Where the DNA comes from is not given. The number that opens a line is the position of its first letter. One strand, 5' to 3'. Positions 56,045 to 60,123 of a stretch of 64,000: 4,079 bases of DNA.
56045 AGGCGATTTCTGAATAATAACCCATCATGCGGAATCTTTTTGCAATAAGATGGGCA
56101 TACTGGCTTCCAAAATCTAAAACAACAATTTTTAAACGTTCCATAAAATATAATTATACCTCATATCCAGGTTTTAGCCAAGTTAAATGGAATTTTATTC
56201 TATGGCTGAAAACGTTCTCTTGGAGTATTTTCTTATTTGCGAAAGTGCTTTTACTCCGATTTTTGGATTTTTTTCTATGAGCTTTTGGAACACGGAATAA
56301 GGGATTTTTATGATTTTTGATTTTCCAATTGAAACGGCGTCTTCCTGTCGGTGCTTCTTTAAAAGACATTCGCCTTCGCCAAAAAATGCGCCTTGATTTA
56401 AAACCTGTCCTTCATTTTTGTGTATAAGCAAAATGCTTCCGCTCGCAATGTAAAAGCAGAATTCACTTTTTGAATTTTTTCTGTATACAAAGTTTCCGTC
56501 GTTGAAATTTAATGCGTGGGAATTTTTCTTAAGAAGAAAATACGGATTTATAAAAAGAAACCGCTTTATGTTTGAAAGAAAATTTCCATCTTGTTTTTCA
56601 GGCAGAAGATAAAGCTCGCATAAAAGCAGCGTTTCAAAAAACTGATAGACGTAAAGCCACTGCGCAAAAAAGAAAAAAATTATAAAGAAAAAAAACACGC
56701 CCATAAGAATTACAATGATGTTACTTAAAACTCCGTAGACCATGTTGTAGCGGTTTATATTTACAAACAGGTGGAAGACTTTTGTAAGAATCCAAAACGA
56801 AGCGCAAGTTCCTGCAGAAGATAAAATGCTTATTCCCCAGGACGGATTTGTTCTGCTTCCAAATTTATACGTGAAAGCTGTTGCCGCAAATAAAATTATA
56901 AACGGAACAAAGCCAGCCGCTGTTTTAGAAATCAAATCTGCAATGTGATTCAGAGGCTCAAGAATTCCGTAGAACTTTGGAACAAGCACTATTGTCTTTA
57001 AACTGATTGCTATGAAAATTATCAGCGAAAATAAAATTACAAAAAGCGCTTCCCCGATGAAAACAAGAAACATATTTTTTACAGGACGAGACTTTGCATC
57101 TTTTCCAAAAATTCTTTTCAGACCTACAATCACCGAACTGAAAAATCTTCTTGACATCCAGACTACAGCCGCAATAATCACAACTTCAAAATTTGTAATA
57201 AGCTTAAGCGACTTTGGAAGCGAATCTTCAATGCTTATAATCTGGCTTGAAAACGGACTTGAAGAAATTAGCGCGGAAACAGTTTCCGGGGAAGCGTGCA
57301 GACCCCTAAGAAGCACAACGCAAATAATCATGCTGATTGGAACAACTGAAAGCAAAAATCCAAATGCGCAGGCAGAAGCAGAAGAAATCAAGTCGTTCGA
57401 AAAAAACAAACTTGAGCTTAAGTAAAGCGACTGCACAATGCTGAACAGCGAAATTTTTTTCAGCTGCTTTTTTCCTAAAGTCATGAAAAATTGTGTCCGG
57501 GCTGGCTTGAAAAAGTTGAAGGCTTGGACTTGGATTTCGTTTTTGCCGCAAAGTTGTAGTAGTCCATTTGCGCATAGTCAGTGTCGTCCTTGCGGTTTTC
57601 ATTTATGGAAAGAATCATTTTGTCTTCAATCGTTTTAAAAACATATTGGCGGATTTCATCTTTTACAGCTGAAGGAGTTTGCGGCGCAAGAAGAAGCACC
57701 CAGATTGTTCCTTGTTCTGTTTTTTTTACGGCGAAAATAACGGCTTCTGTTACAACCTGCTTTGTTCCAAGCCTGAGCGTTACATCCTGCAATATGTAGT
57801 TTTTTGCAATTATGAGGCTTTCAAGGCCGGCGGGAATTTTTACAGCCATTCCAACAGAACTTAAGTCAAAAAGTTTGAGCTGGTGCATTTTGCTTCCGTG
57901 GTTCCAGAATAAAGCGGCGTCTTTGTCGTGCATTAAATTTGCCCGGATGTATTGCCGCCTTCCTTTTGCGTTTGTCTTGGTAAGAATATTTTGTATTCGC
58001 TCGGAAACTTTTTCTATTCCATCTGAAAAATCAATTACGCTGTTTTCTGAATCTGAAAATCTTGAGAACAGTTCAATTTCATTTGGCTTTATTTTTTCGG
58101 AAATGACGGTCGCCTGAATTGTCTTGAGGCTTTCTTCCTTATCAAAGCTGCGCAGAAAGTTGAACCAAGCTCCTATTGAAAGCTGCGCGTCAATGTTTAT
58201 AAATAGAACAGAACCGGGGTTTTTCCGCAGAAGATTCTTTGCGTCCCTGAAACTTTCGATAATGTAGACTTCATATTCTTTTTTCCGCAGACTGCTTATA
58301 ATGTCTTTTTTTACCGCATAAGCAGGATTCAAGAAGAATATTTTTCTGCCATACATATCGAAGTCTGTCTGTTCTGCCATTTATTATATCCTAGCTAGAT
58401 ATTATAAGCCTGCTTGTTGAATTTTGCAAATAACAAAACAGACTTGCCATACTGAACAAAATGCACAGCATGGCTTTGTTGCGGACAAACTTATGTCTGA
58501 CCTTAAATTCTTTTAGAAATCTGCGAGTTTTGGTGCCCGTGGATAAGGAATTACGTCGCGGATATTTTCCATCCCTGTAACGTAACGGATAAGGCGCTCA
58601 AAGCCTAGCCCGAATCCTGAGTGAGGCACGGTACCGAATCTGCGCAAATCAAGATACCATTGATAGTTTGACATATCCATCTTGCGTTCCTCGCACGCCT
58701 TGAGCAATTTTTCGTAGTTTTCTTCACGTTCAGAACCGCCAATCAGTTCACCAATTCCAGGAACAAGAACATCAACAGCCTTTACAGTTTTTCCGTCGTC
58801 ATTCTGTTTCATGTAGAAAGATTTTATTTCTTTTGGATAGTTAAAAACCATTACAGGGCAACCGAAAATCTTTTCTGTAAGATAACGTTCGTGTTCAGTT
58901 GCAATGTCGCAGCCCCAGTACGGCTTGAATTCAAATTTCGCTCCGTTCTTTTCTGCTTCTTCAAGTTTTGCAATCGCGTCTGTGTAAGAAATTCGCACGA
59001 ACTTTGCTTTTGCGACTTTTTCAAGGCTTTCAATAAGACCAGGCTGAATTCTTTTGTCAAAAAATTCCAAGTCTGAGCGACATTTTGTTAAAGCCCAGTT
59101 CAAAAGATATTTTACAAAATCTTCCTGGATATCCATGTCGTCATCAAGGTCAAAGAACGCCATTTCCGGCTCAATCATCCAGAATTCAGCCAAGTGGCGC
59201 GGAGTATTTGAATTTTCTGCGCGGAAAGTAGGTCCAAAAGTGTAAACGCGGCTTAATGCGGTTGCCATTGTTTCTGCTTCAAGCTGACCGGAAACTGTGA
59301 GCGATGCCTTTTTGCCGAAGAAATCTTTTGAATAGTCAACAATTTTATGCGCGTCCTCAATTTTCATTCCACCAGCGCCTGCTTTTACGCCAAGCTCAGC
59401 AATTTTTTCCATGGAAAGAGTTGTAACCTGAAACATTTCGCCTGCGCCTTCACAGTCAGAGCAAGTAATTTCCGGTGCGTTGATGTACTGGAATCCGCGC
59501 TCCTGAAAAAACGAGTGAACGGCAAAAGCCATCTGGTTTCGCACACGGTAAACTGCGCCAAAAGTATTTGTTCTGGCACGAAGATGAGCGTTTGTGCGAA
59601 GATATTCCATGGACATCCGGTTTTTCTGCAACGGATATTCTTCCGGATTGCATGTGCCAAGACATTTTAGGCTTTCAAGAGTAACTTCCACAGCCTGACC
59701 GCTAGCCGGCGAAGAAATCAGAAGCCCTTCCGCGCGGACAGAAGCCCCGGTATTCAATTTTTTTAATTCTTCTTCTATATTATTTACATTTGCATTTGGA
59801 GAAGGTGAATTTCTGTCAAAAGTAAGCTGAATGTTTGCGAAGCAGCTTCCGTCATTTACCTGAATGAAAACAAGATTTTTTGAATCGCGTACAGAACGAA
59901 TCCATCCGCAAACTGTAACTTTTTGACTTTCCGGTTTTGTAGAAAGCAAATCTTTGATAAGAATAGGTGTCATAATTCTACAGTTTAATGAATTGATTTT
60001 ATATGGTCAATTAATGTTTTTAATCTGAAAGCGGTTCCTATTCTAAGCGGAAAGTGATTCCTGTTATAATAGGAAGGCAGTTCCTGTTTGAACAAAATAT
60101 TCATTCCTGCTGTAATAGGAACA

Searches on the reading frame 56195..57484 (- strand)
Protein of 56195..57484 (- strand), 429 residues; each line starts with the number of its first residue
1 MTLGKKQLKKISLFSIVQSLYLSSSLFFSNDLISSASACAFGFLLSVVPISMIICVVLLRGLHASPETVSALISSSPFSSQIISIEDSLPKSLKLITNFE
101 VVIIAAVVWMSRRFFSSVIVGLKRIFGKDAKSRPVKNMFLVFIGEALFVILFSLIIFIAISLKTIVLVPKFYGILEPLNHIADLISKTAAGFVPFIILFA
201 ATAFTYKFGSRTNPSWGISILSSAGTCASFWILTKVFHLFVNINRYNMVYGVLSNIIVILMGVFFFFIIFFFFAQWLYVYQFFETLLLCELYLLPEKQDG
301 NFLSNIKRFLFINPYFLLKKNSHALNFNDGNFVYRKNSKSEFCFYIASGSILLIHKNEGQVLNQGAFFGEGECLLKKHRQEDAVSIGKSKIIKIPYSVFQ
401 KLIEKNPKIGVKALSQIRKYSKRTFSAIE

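Call 22: search_protein_families(library=pfam, proteins=[window:56195-57484:-], max_evalue=0.001)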
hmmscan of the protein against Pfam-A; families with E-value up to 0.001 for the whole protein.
window:56195-57484:- (429 aa): 2 families
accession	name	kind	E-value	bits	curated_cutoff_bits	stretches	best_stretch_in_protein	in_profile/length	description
PF03631.20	Virul_fac_BrkB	-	7.3e-24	85.2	33.7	1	30-281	3-256/259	Virulence factor BrkB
PF00027.35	cNMP_binding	-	1e-10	41.9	27.5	1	326-406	3-89/89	Cyclic nucleotide-binding domain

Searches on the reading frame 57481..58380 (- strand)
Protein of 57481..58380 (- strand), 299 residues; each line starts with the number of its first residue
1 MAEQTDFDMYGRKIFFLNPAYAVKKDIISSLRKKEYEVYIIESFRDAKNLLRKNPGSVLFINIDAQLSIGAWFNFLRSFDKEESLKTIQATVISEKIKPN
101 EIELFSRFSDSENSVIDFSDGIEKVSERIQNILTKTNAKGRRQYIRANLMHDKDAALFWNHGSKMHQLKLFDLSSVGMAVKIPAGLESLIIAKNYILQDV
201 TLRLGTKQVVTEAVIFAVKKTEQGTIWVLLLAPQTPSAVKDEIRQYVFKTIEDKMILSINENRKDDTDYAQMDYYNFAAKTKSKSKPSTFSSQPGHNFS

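Call 22: search_protein_families(library=pfam, proteins=[window:57481-58380:-], max_evalue=0.001)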
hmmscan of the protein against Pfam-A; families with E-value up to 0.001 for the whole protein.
window:57481-58380:- (299 aa): 0 families

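Call 76: search_protein_families(library=pfam, proteins=[window:57481-58380:-], max_evalue=5)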
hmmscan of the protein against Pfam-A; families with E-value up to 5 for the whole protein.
window:57481-58380:- (299 aa): 1 family
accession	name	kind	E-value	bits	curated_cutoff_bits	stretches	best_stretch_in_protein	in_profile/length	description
PF13193.12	AMP-binding_C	-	0.18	13.2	24.5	1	206-253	8-56/76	AMP-binding enzyme C-terminal domain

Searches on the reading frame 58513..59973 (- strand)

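Call 22: search_protein_families(library=pfam, proteins=[window:58513-59973:-], max_evalue=0.001)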
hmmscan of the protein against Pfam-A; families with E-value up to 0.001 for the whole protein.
window:58513-59973:- (486 aa): 2 families
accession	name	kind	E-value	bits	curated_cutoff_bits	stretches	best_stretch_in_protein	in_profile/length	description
PF00152.25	tRNA-synt_2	-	6.5e-63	213.1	25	1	123-479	3-306/308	tRNA synthetases class II (D, K and N)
PF01336.31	tRNA_anti-codon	-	2.5e-12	47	27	1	19-103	1-73/75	OB-fold nucleic acid binding domain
